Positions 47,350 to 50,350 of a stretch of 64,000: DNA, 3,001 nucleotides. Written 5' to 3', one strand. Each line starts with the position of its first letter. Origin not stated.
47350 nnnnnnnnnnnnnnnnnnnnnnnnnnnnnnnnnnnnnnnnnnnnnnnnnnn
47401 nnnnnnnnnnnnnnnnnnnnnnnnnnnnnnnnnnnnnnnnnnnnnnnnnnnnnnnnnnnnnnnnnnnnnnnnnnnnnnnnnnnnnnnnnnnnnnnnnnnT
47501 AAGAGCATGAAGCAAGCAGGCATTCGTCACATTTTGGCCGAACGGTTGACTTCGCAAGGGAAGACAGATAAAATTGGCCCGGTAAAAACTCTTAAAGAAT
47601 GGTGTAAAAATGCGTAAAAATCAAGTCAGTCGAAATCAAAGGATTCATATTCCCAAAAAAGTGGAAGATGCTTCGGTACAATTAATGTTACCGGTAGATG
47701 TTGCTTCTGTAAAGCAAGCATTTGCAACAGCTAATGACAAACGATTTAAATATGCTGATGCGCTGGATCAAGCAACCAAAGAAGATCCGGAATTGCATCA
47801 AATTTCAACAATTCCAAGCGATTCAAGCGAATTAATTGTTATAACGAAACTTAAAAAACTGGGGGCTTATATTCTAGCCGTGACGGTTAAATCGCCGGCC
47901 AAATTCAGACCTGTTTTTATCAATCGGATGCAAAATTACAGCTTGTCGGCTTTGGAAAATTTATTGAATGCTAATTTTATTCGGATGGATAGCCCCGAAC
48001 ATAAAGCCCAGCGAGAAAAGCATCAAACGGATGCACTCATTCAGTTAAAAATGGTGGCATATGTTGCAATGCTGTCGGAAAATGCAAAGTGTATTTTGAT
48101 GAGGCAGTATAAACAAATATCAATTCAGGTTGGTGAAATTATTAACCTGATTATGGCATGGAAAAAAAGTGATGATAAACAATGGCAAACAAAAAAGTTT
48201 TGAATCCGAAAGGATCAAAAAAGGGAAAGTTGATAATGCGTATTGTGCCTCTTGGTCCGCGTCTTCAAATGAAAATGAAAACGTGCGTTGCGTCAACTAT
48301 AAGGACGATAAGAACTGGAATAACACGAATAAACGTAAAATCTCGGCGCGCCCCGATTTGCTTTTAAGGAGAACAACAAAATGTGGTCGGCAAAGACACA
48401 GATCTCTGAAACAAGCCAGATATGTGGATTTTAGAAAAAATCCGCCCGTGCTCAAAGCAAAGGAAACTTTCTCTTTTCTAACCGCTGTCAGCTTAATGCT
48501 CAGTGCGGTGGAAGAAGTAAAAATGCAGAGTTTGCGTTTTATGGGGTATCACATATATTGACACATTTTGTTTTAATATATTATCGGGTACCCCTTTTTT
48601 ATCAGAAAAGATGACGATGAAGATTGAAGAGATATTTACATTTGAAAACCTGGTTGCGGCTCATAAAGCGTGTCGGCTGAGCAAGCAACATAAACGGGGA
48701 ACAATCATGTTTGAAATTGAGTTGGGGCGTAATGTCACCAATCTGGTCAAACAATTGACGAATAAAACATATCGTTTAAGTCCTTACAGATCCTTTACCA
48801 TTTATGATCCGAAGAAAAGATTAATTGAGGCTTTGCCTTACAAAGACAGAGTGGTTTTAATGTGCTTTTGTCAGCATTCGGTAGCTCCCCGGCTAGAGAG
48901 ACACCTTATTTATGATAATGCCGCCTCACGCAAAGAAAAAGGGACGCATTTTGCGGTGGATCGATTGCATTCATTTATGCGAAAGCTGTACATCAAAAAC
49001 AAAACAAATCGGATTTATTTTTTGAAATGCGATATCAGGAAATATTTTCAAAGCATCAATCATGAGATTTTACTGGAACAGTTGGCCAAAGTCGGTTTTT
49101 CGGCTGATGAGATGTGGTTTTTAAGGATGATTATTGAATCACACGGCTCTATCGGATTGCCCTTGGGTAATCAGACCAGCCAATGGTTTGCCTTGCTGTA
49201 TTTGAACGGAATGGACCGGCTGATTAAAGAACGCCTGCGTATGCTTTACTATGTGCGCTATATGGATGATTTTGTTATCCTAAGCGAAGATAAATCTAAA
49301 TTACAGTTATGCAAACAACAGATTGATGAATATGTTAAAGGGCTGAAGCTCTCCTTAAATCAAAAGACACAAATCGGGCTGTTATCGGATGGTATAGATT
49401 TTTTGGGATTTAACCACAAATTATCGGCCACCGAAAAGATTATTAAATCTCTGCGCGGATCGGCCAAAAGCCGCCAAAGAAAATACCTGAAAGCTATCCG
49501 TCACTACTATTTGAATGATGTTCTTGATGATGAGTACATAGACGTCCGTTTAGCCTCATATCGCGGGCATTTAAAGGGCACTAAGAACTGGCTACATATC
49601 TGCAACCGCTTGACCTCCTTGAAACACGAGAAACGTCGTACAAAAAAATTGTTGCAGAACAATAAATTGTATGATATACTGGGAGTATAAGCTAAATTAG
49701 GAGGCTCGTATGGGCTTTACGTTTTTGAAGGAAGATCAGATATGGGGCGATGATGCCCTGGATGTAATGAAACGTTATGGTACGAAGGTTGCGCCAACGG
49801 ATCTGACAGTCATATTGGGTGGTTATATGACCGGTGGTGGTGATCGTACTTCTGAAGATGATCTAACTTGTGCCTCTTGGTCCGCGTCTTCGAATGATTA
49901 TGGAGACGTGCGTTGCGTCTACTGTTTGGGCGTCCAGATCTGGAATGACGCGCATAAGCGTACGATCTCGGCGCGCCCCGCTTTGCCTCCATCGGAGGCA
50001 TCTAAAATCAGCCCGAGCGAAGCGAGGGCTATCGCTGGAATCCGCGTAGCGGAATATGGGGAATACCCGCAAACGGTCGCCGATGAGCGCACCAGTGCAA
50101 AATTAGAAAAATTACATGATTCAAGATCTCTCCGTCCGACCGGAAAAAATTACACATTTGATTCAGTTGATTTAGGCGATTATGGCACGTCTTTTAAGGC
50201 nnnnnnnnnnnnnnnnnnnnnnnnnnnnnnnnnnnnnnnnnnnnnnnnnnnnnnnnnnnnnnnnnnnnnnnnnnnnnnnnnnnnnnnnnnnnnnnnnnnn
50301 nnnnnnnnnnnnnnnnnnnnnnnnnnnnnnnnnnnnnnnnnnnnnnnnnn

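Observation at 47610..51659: Complete diversity-generating retroelement (avd - TR - RT - VR/target) with textbook adenine-specific TR/VR divergence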

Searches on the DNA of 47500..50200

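Call 59: search_rna_families(source=window, start=47500, end=50200, threshold=evalue, max_evalue=1)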
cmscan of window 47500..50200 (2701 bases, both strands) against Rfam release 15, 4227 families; matches with E-value up to 1: 0.
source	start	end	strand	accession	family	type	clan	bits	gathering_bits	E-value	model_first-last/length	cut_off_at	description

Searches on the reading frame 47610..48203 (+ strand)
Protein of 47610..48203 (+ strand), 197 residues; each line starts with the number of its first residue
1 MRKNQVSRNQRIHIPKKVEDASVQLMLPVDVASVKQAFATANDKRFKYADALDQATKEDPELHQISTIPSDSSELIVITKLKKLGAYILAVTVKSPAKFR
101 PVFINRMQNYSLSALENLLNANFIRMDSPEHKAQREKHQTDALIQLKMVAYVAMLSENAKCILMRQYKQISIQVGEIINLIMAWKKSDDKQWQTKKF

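Call 5: search_protein_families(library=pfam, proteins=[window:47610-48203:+], max_evalue=0.01)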
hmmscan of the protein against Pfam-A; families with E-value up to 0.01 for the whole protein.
window:47610-48203:+ (197 aa): 1 family
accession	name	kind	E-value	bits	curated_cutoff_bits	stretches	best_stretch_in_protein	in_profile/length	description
PF22296.2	bAvd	-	1e-05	26.4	40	1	75-187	1-106/107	bAvd-like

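Call 16: search_protein_families(library=padloc, proteins=[window:47610-48203:+], max_evalue=0.01)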
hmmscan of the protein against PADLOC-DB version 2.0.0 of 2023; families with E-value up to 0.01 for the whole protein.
window:47610-48203:+ (197 aa): 0 families

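Call 17: search_protein_families(library=phrogs, proteins=[window:47610-48203:+], max_evalue=0.001)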
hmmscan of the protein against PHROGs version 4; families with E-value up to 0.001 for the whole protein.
window:47610-48203:+ (197 aa): 1 family
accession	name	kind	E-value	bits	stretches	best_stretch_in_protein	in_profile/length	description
phrog_3206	-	DNA, RNA and nucleotide metabolism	6.7e-11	43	1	72-190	13-126/154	Avd protein of DGR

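Call 19: search_solved_structures(query=window:47610-48200:+, max_evalue=1)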
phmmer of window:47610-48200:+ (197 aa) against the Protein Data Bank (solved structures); distinct sequences matched with E-value up to 1: 0.

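Call 101: search_protein_families(library=ncbifam, proteins=[window:47610-48203:+], max_evalue=0.01)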
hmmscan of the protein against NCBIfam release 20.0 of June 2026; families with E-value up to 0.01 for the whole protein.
window:47610-48203:+ (197 aa): 1 family
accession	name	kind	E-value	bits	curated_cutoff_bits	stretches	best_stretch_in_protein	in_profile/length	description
NF033474.1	DivGenRetAVD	equivalog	4.6e-05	23.7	80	1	75-186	1-104/104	diversity-generating retroelement protein Avd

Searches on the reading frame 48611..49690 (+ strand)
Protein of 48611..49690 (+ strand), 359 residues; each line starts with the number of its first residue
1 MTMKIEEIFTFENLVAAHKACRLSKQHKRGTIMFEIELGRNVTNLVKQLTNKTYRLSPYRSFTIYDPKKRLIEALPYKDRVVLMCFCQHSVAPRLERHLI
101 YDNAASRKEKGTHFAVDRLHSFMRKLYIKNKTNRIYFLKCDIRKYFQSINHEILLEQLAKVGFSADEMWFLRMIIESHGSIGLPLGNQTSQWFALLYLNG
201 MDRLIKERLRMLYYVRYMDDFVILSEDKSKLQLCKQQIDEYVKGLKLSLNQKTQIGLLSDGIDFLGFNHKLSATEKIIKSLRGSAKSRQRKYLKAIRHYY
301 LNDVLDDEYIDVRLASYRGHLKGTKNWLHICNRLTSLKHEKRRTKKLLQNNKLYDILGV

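Call 5: search_protein_families(library=pfam, proteins=[window:48611-49690:+], max_evalue=0.01)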
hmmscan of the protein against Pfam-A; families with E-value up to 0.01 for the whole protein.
window:48611-49690:+ (359 aa): 1 family
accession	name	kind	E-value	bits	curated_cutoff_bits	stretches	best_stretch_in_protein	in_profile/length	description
PF00078.32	RVT_1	-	5e-21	75.8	29.6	1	69-268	9-204/205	Reverse transcriptase (RNA-dependent DNA polymerase)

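Call 16: search_protein_families(library=padloc, proteins=[window:48611-49690:+], max_evalue=0.01)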
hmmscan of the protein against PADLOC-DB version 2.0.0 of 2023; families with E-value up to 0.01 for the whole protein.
window:48611-49690:+ (359 aa): 73 families (the best 25 are shown)
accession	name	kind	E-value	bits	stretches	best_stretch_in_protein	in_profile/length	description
PDLC01136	RT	-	1.8e-34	117.4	1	8-268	5-257/263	RT (reverse transcriptase)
PDLC03779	RT_UG4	-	5.7e-29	99.2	1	30-317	25-293/307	DRT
PDLC02063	Cas1_IIIb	-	1.9e-25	87.5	1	34-310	38-288/617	-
PDLC03754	RT_UG17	-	3.3e-24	83.5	1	33-291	39-287/429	DRT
PDLC03768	Drt3a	-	2e-23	81.5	1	131-294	131-287/411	DRT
PDLC03764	RT_UG26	-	3.2e-21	73.6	1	65-275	67-278/398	DRT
PDLC03756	RT_UG19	-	5.2e-21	73.3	1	5-334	3-347/562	DRT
PDLC03771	RT_UG32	-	1.6e-20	71.3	1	71-315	96-334/521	DRT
PDLC03785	RT_UG9_large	-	1.1e-19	68.3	1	45-291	280-538/772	DRT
PDLC01607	RT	-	2.1e-19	68.3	1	79-268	24-160/161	"CAS-I,CAS-II,CAS-III,CAS-IV,CAS-V,CAS-VI; acquisition_associated"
PDLC03766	Drt9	-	2.1e-18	64.4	1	45-265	74-282/488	DRT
PDLC02174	Drt3a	-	2.5e-18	64.5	1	128-275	103-259/403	-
PDLC03759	RT_UG21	-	2.6e-18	64.1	1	33-291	31-298/503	DRT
PDLC03755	RT_UG18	-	3.2e-17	61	1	70-280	61-272/295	DRT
PDLC03778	RT_UG39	-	1.7e-16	58.3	2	177-247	288-358/541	DRT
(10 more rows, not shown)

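Call 17: search_protein_families(library=phrogs, proteins=[window:48611-49690:+], max_evalue=0.001)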
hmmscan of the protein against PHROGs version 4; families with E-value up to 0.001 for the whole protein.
window:48611-49690:+ (359 aa): 2 families
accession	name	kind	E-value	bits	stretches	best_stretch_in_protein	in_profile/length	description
phrog_1423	-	DNA, RNA and nucleotide metabolism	4.8e-96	324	1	2-331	100-431/1040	Reverse transcriptase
phrog_2825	-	DNA, RNA and nucleotide metabolism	5.2e-11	43.3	1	134-253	109-233/336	polymerase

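Call 18: search_solved_structures(query=window:48611-49687:+, max_evalue=0.001, show_alignments=1)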
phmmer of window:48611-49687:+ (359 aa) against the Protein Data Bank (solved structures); distinct sequences matched with E-value up to 0.001: 10.
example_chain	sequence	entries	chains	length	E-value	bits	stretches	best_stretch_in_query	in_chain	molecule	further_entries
8ub7_A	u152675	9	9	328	1.4e-41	146.3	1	5-322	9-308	Reverse transcriptase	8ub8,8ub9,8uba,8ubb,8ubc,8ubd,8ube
6me0_C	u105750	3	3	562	3.1e-15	59.7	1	134-298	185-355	Maturase reverse transcriptase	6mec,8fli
8bgj_A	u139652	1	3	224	4.5e-10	42.7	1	91-267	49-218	RNA-directed DNA polymerase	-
9ioa_A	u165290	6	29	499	1.2e-09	41.3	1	45-257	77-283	RNA-dependent DNA polymerase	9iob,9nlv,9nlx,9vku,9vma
7kft_D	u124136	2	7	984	3.9e-07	33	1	44-269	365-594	Cas6-RT-Cas1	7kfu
5hhl_A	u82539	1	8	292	5.4e-07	32.6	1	38-269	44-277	Retron-type reverse transcriptase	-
7uim_D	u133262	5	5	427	7.5e-07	32.1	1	38-274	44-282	Group II intron reverse transcriptase/maturase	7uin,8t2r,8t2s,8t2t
5hhj_A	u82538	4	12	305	3.1e-06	30.1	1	121-270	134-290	Retron-type reverse transcriptase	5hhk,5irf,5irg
6ar1_A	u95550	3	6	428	3.6e-06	29.9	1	45-270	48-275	GsI-IIC RT | Trt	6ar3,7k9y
9z6y_A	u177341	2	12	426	0.00023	23.9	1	135-226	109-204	Drt3a reverse transcriptase protein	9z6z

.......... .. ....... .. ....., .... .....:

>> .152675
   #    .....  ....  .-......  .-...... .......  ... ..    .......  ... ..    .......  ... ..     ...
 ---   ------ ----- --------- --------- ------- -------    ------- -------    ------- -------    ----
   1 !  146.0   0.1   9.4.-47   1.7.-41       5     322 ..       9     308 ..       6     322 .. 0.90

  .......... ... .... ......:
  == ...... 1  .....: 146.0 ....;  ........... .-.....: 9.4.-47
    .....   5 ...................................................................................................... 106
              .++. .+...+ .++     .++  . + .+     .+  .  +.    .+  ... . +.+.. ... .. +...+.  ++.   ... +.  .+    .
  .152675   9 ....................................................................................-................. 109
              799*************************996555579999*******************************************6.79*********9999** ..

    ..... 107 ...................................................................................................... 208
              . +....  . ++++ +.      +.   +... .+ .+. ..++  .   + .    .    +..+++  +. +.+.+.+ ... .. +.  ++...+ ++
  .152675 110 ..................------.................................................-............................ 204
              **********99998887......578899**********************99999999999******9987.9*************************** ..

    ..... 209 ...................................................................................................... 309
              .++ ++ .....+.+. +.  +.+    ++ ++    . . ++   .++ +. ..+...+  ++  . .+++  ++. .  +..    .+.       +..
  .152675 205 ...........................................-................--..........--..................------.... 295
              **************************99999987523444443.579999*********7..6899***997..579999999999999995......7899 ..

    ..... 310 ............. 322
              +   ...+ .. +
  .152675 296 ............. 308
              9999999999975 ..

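Call 101: search_protein_families(library=ncbifam, proteins=[window:48611-49690:+], max_evalue=0.01)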
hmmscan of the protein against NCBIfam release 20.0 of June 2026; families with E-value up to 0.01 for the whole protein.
window:48611-49690:+ (359 aa): 8 families
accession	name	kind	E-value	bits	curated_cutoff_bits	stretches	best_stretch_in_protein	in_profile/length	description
TIGR04416.1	group_II_RT_mat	equivalog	3.5e-30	105.3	300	1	34-341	28-338/353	group II intron reverse transcriptase/maturase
NF041747.1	Drt3a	equivalog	1.1e-18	67.8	200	1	133-276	109-269/412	antiviral reverse transcriptase Drt3a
NF038233.2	retron_St85_RT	exception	1.1e-13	51.1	235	1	133-254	87-211/289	retron St85 family RNA-directed DNA polymerase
NF041746.1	Drt2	equivalog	3.7e-09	36.3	390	1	173-254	214-297/416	antiviral reverse transcriptase Drt2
TIGR04499.1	abortive_AbiA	subfamily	1.3e-08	34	250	1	121-256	133-289/615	AbiA family abortive infection protein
NF041750.1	Drt5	equivalog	1e-07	31.3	550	1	120-256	113-251/484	antiviral reverse transcriptase Drt5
NF041749.1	Drt4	equivalog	0.00011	21.3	450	1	178-256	190-267/489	antiviral reverse transcriptase Drt4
NF041748.1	Drt3b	equivalog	0.00078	18.2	350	1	182-252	231-310/647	antiviral reverse transcriptase Drt3b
